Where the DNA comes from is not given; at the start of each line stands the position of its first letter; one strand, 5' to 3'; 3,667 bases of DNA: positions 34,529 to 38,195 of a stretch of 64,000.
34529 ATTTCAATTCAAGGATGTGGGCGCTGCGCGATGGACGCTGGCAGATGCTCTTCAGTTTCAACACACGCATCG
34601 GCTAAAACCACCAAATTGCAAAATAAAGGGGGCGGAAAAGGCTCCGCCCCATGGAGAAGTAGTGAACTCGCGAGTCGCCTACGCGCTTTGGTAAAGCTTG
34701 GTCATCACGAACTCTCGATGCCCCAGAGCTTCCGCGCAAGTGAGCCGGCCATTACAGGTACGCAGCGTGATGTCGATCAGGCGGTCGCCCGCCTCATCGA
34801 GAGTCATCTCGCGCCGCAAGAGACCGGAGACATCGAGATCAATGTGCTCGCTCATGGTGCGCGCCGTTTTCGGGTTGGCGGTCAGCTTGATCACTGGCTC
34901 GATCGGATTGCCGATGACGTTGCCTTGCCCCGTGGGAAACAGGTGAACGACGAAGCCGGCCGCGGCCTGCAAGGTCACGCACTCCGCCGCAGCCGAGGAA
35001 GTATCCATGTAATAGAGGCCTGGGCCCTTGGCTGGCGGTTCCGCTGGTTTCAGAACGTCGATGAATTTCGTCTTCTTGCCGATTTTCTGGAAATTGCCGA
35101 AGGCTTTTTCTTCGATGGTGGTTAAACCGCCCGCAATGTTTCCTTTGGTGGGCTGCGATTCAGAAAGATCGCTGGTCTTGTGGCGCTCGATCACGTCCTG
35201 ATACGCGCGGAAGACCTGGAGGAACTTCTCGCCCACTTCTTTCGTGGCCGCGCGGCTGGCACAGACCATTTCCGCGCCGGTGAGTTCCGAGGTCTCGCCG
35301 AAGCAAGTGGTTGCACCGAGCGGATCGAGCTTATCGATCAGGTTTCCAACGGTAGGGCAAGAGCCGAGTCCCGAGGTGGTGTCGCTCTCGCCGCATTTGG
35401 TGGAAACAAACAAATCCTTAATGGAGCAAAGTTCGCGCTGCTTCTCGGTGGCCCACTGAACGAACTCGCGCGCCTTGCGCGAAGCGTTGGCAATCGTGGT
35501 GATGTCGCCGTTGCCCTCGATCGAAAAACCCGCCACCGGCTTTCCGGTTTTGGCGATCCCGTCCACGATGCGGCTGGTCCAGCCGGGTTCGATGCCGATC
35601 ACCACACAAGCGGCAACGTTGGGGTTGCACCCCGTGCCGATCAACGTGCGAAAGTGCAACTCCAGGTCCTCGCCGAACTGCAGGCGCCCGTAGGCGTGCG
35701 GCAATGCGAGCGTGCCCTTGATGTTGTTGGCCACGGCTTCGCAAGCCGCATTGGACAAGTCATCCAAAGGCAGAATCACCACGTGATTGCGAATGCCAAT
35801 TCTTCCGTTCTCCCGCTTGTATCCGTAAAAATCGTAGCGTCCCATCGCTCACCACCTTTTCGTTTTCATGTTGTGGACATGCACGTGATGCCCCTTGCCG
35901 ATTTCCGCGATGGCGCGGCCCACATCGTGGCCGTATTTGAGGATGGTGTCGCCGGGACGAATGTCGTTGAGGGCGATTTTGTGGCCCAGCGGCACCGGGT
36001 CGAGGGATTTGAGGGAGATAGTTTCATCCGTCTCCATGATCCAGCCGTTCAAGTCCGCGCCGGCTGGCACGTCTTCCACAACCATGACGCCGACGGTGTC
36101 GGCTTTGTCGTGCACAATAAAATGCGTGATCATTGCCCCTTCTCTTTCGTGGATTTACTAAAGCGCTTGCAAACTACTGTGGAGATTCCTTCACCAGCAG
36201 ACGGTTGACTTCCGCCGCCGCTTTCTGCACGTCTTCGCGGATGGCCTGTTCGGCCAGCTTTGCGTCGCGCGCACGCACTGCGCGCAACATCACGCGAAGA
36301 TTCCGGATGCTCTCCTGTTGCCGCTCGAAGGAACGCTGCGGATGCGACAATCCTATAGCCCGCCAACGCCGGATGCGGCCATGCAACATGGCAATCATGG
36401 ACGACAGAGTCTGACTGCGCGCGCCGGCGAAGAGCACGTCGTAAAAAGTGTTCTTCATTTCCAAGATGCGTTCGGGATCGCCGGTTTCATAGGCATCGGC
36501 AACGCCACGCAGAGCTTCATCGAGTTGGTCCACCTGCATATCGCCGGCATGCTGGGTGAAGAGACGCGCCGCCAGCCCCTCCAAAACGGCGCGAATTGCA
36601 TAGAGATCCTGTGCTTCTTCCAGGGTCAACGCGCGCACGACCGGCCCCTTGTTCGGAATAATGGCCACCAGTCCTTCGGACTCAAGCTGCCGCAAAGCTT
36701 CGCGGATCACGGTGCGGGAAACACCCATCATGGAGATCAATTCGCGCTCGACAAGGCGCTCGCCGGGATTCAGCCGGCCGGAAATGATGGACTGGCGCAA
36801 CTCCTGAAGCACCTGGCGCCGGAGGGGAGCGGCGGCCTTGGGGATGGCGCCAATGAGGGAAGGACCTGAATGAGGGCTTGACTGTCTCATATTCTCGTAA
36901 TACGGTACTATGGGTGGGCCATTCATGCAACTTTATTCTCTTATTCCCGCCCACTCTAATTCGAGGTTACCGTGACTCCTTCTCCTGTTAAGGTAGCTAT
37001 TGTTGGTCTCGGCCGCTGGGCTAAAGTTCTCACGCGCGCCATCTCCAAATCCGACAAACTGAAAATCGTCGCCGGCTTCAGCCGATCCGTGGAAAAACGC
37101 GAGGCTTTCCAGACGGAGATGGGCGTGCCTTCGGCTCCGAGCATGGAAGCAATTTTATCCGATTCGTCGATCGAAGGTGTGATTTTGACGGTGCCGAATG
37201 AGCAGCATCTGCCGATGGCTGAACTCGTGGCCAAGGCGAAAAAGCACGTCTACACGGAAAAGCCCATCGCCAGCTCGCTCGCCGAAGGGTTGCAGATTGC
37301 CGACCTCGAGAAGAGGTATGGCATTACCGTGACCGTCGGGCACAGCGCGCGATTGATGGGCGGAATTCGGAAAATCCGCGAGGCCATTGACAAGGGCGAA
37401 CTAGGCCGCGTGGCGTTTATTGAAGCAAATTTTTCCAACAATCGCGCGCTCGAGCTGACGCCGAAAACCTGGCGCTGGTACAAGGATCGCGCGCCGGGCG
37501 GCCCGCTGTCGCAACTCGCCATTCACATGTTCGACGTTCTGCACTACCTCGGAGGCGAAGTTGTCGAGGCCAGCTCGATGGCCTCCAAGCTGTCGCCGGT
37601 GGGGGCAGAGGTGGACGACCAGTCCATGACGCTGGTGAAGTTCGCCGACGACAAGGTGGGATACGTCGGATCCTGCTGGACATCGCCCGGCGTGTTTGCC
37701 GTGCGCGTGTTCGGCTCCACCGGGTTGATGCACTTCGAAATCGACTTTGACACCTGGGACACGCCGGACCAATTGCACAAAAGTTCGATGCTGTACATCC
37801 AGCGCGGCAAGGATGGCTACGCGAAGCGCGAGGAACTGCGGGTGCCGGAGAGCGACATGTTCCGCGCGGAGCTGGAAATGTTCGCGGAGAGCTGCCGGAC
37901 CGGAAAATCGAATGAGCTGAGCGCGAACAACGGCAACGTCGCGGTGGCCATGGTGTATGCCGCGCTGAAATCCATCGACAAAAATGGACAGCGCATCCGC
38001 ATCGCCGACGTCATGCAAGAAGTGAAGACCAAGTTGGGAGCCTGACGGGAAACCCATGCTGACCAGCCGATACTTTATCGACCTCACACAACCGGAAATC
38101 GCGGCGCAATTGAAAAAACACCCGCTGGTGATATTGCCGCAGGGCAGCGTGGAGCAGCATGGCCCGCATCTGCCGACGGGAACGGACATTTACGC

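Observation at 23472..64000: About 40-kb catabolic island for an unidentified substrate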

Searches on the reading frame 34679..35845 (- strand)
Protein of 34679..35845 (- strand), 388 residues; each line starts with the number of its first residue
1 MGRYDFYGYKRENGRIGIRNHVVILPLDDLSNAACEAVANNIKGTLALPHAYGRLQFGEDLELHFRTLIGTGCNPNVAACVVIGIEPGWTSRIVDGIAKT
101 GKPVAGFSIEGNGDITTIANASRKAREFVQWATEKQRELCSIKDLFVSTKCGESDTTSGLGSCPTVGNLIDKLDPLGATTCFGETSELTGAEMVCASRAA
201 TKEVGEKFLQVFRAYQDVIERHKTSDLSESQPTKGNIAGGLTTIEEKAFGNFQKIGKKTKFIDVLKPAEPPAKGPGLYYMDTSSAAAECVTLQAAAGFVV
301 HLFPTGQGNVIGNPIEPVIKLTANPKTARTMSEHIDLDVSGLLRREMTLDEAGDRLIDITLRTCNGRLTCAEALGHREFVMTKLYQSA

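Call 5: search_protein_families(library=pfam, proteins=[window:34679-35845:-], max_evalue=0.001)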
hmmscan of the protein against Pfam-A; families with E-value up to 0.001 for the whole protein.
window:34679-35845:- (388 aa): 2 families
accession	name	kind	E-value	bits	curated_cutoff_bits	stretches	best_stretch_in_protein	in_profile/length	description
PF20629.2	GD_AH_C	-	4.1e-84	282.2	26.8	1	143-385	2-240/242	D-galactarate/Altronate dehydratase, C-terminal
PF04295.18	GD_AH_second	-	2.8e-33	115.3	27.3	1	8-132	1-135/136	D-galactarate dehydratase/Altronate hydrolase, second domain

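Call 9: search_protein_families(library=ncbifam, proteins=[window:34679-35845:-], max_evalue=0.00001)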
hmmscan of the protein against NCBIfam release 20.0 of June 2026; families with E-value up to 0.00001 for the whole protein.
window:34679-35845:- (388 aa): 1 family
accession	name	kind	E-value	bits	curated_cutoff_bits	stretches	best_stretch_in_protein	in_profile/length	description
TIGR03248.1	galactar-dH20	equivalog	1e-40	139.7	730.85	1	4-375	105-493/507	galactarate dehydratase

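Call 22: search_solved_structures(query=window:34679-35845:-, max_evalue=0.001)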
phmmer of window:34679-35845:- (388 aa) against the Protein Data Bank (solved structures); distinct sequences matched with E-value up to 0.001: 1.
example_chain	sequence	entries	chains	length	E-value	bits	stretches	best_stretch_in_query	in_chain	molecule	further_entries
6u7l_A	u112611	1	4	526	9.3e-37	130.6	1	40-368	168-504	Galactarate dehydratase (L-threo-forming)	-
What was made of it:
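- The nearest characterised relative of UxaA_L is galactarate dehydratase (calls 9, 22).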

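Call 76: search_solved_structures(query=window:34679-35845:-, max_evalue=0.001, show_alignments=1)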
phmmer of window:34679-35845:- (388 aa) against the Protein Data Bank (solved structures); distinct sequences matched with E-value up to 0.001: 1.
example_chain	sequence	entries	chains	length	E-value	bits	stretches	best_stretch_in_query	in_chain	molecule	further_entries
6u7l_A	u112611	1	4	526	9.3e-37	130.6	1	40-368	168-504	Galactarate dehydratase (L-threo-forming)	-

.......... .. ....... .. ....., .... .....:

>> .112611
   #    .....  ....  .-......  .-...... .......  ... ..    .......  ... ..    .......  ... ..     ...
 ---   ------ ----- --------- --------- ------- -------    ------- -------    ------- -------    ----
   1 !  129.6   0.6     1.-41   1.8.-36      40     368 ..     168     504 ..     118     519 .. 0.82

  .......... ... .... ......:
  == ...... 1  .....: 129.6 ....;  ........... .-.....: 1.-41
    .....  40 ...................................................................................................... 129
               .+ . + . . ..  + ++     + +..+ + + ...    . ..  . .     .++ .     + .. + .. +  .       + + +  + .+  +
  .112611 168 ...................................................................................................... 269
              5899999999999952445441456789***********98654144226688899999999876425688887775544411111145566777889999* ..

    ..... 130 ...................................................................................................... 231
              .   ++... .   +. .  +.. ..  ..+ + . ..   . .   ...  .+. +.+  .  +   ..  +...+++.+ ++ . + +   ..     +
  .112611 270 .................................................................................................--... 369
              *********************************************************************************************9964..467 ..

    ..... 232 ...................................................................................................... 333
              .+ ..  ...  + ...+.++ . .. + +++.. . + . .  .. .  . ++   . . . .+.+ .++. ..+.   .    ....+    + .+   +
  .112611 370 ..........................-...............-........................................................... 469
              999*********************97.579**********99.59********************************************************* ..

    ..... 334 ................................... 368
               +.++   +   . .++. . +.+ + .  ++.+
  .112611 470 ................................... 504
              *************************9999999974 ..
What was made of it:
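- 34679..36133 (-): Split UxaA/GarD-superfamily enzyme: large subunit 34679-35845, small SAF-like subunit 35849-36133. Calls 5, 9, 22 and 76.
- On SuyAB sulfolactate sulfo-lyase: C151 and C289 align with GarD cysteines (call 76).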

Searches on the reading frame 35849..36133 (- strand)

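Call 5: search_protein_families(library=pfam, proteins=[window:35849-36133:-], max_evalue=0.001)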
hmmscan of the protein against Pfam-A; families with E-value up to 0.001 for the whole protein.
window:35849-36133:- (94 aa): 0 families

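Call 9: search_protein_families(library=ncbifam, proteins=[window:35849-36133:-], max_evalue=0.00001)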
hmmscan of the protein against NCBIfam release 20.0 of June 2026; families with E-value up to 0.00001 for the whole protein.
window:35849-36133:- (94 aa): 1 family
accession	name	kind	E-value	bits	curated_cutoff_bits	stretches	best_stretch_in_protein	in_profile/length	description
TIGR03248.1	galactar-dH20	equivalog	5.5e-08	31.7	730.85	1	10-90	7-79/507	galactarate dehydratase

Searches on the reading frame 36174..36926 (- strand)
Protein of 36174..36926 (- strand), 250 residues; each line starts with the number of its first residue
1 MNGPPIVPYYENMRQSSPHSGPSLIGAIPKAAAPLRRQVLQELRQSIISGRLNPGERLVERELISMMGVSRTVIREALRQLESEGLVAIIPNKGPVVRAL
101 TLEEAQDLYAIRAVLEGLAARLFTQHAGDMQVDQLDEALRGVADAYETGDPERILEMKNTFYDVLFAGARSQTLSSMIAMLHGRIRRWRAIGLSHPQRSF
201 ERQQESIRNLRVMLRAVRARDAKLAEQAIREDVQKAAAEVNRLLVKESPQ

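Call 5: search_protein_families(library=pfam, proteins=[window:36174-36926:-], max_evalue=0.001)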
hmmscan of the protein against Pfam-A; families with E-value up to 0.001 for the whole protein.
window:36174-36926:- (250 aa): 2 families
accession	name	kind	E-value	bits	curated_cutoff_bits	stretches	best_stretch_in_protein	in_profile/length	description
PF07729.17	FCD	-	2.5e-21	76.8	24.3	1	107-233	1-123/125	FCD domain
PF00392.27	GntR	-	3.2e-20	72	27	1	36-97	2-64/64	Bacterial regulatory proteins, gntR family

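Call 9: search_protein_families(library=ncbifam, proteins=[window:36174-36926:-], max_evalue=0.00001)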
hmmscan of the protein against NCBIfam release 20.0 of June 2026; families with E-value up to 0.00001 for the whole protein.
window:36174-36926:- (250 aa): 20 families
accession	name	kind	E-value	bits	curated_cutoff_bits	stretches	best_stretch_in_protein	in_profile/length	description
TIGR03338.1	phnR_burk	equivalog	1.6e-31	109.6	271.5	1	37-236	14-209/212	phosphonate utilization associated transcriptional regulator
NF008504.0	PRK11414.1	equivalog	1.3e-19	70.9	225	1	35-240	12-215/221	GntR family transcriptional regulator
NF008576.0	PRK11534.1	equivalog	7.1e-16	58.5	218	1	41-233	14-210/225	DNA-binding transcriptional regulator CsiR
NF003011.0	PRK03837.1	subfamily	4.2e-15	56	260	1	35-90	14-70/241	transcriptional regulator NanR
NF052282.1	PLP_TF_PdxR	equivalog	3.1e-11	43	320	1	34-105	1-73/448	MocR-like pyridoxine biosynthesis transcription factor PdxR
TIGR02018.2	his_ut_repres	equivalog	4e-09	36.2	220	1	37-121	2-85/226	histidine utilization transcriptional repressor HutC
NF007001.0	PRK09464.1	equivalog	5.4e-09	36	330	1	38-165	14-157/254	pyruvate dehydrogenase complex transcriptional repressor PdhR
NF007292.0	PRK09764.1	equivalog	9.4e-09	34.8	281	1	32-127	3-97/240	GntR family transcriptional regulator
NF052290.2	MocR_like_YczR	exception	1.2e-08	34.1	487.4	1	23-99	8-85/458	MocR-like transcription factor YczR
NF011575.0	PRK14999.1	equivalog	1.7e-08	34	424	1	30-131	8-108/241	histidine utilization repressor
NF052281.1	rhizopine_MocR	equivalog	1.8e-08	33.5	650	1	30-107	14-92/479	rhizopine catabolism transcriptional regulator MocR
NF007588.0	PRK10225.1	equivalog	4.6e-08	32.7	442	1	38-92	13-68/257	Uxu operon transcriptional regulator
NF007741.0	PRK10421.1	equivalog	1.8e-07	30.8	311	1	35-97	8-71/262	transcriptional regulator LldR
TIGR02404.1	trehalos_R_Bsub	equivalog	3.7e-07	30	211.95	1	38-97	4-64/233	trehalose operon repressor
NF047563.1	modulin_PmtR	equivalog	1.2e-06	28.6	200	1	32-138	10-116/125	PSM export ABC transporter transcriptional regulator PmtR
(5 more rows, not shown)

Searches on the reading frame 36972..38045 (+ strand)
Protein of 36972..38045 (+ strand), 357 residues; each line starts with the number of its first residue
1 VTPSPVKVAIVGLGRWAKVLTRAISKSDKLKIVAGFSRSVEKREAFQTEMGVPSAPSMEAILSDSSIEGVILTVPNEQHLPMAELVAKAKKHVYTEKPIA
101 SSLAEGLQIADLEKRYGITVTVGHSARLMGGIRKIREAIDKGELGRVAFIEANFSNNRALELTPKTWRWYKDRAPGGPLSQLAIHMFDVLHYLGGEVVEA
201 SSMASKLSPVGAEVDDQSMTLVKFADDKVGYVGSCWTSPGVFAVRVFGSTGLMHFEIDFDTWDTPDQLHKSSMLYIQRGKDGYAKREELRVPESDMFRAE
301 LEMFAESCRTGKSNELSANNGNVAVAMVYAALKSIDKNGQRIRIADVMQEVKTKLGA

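Call 5: search_protein_families(library=pfam, proteins=[window:36972-38045:+], max_evalue=0.001)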
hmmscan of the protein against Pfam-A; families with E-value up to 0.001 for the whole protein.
window:36972-38045:+ (357 aa): 4 families
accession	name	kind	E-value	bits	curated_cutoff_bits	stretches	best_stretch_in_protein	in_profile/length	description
PF22725.1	GFO_IDH_MocA_C3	-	3.2e-24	85.7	27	1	132-252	1-122/124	GFO/IDH/MocA C-terminal domain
PF01408.29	GFO_IDH_MocA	-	1.3e-22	81.1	24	1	6-124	1-120/120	Oxidoreductase family, NAD-binding Rossmann fold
PF02894.22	GFO_IDH_MocA_C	-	8.5e-16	58.8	22.9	1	136-338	1-213/218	Oxidoreductase family, C-terminal alpha/beta domain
PF03807.23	F420_oxidored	-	3.9e-06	27.8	21.6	1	7-88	1-81/94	NADP oxidoreductase coenzyme F420-dependent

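Call 9: search_protein_families(library=ncbifam, proteins=[window:36972-38045:+], max_evalue=0.00001)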
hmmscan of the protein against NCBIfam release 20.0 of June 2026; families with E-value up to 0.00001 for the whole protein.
window:36972-38045:+ (357 aa): 10 families
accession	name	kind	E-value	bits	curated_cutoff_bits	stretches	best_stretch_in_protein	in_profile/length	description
TIGR04380.1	myo_inos_iolG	equivalog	2.1e-34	118.9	355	1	6-338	2-326/330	inositol 2-dehydrogenase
NF041392.1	XylDh_Gfo6_Halo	equivalog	3.6e-22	78.6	350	1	4-337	15-344/350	D-xylose 1-dehydrogenase Gfo6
NF040723.1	UDP-GlcNAcDh_Arch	equivalog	9.2e-22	77.9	450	1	6-335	1-301/302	UDP-N-acetylglucosamine 3-dehydrogenase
NF052479.1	LevoglcsnDh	equivalog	5.8e-21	74.6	650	1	57-205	64-213/386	levoglucosan dehydrogenase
NF008607.0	PRK11579.1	subfamily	1.3e-17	63.8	330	1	6-249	5-243/346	oxidoreductase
NF007574.0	PRK10206.1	equivalog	2.9e-11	43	352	1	9-160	6-159/345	oxidoreductase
NF058563.1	BT_2159_fam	equivalog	4.1e-11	42.5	650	1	6-151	1-147/350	disaccharide 3-dehydrogenase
NF058561.1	BT_2158_fam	equivalog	5.2e-10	38.5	750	1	65-153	95-183/487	glycoside 3-dehydrogenase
NF052679.1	InsChiInosDhIolG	equivalog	1.6e-09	37.3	540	1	52-159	52-160/343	bifunctional inositol 2-dehydrogenase/D-chiro-inositol 1-dehydrogenase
NF003989.0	PRK05472.1-3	equivalog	2.2e-06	27.6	177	1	6-89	86-170/215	redox-sensing transcriptional repressor Rex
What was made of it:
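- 36972..40234 (+): Four-gene core: Gfo/Idh/MocA dehydrogenase (36972-38045), creatininase-fold hydrolase (38056-38859), cupin B (38853-39257) and D-2-hydroxyacid dehydrogenase (39254-40234). Calls 5 and 9.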

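Call 35: search_solved_structures(query=window:36972-38045:+, max_evalue=1e-10)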
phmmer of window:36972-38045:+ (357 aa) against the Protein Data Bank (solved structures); distinct sequences matched with E-value up to 1e-10: 38.
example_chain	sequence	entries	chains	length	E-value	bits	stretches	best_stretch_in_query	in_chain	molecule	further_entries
3db2_A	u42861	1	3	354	8.3e-68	232.1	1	4-347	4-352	putative NADPH-dependent oxidoreductase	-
3ezy_A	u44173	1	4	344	4.6e-19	71.9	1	6-348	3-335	Dehydrogenase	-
3e18_A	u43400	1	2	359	1.7e-18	70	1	7-229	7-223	oxidoreductase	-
1zh8_A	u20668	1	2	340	7.8e-18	67.9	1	6-255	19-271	oxidoreductase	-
6o15_A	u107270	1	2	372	2.1e-17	66.5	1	8-241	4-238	Uncharacterized oxidoreductase YjhC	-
4koa_A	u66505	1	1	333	5e-17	65.2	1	31-239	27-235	1,5-anhydro-D-fructose reductase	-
2glx_A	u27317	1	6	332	9.1e-17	64.4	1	31-238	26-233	1,5-anhydro-D-fructose reductase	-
6nor_A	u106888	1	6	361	3.7e-16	62.4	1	8-254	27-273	Putative NAD dependent dehydrogenase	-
5a02_A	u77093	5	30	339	3.9e-16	62.3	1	8-330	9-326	ALDOSE-ALDOSE OXIDOREDUCTASE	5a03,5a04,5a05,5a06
6a3f_A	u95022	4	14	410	5.8e-16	61.7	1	55-205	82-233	Putative dehydrogenase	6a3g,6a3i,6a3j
7xr9_A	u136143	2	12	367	8.5e-16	61.2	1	4-191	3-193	DgpA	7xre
7wzd_A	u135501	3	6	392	1.3e-15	60.6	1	6-198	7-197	4,5-dihydroxyphthalate dehydrogenase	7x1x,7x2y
1ofg_A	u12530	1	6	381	8.9e-14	54.5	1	8-321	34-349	GLUCOSE-FRUCTOSE OXIDOREDUCTASE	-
3e82_A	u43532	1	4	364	9.2e-14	54.5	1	5-248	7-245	Putative oxidoreductase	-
1ryd_A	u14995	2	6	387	9.4e-14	54.5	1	8-321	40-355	glucose-fructose oxidoreductase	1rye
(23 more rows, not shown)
